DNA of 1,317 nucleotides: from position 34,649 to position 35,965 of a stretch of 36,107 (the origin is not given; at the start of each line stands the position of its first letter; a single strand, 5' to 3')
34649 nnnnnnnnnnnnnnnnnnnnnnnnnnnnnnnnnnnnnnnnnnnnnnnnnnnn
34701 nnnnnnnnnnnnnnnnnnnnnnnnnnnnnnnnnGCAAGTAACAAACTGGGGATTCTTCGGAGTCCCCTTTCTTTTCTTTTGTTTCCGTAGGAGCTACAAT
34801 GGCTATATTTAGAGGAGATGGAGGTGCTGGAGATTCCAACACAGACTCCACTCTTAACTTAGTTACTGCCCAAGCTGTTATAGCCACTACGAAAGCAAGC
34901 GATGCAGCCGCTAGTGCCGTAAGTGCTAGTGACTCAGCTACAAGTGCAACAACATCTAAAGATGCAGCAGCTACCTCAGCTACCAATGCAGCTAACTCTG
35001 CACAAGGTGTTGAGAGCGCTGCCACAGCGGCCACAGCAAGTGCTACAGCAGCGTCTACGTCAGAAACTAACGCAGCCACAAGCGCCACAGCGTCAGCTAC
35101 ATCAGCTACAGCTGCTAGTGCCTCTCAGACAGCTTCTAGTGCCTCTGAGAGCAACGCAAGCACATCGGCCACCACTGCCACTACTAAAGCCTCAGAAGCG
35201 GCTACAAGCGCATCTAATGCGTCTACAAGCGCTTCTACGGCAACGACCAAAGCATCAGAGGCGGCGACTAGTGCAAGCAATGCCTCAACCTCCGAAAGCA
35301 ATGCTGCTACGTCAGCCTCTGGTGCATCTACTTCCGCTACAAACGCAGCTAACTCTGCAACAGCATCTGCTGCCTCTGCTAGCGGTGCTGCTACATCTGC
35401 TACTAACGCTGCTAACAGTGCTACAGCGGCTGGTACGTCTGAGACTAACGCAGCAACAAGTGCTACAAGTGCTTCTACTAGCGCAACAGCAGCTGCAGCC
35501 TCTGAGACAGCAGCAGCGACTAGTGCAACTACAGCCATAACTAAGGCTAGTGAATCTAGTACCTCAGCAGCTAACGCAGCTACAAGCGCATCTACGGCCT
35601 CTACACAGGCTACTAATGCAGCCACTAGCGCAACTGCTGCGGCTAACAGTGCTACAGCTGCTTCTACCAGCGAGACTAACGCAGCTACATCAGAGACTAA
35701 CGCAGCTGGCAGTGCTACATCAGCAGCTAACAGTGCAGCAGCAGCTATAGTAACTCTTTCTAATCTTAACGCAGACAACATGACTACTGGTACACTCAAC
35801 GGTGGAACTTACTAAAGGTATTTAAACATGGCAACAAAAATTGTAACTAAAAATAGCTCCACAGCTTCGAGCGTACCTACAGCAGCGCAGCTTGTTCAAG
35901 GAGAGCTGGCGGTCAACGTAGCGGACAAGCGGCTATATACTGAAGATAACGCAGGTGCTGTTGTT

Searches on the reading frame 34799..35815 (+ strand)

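Call 8: search_protein_families(library=phrogs, proteins=[window:34799-35815:+], max_evalue=0.001)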
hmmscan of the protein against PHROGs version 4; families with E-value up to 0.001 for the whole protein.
window:34799-35815:+ (338 aa): 12 families
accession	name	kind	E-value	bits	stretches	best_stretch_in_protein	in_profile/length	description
phrog_1419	-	tail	7.9e-21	74.9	2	29-193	113-277/793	tail protein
phrog_3279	-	tail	7e-17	63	2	92-236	127-283/396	tail fiber protein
phrog_38058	-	tail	4.3e-15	56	2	148-321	259-439/708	tail fiber protein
phrog_24369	-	tail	7.3e-14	51.3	2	136-281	44-190/1396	tail fiber protein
phrog_8713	-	tail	9.1e-13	49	2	114-316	140-344/509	tail fiber protein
phrog_6129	-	unknown function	8e-10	39.8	1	126-246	151-271/277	-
phrog_8780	-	tail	1.6e-06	27.6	0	273-320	193-240/755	minor tail protein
phrog_3299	-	unknown function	4.3e-06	25.5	1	155-320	215-387/1385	-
phrog_745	-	unknown function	5.9e-06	25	0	73-213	146-286/1452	-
phrog_22609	-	tail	8.2e-06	24.8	1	201-326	156-281/1184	tail fiber protein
phrog_24159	-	tail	5.4e-05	22.6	1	178-315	128-264/972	tail fiber protein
phrog_35823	-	unknown function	9.4e-05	21.6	0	231-326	157-252/1152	-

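Call 9: search_protein_families(library=pfam, proteins=[window:34799-35815:+], max_evalue=0.01)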
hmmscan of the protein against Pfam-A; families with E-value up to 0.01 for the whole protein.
window:34799-35815:+ (338 aa): 0 families
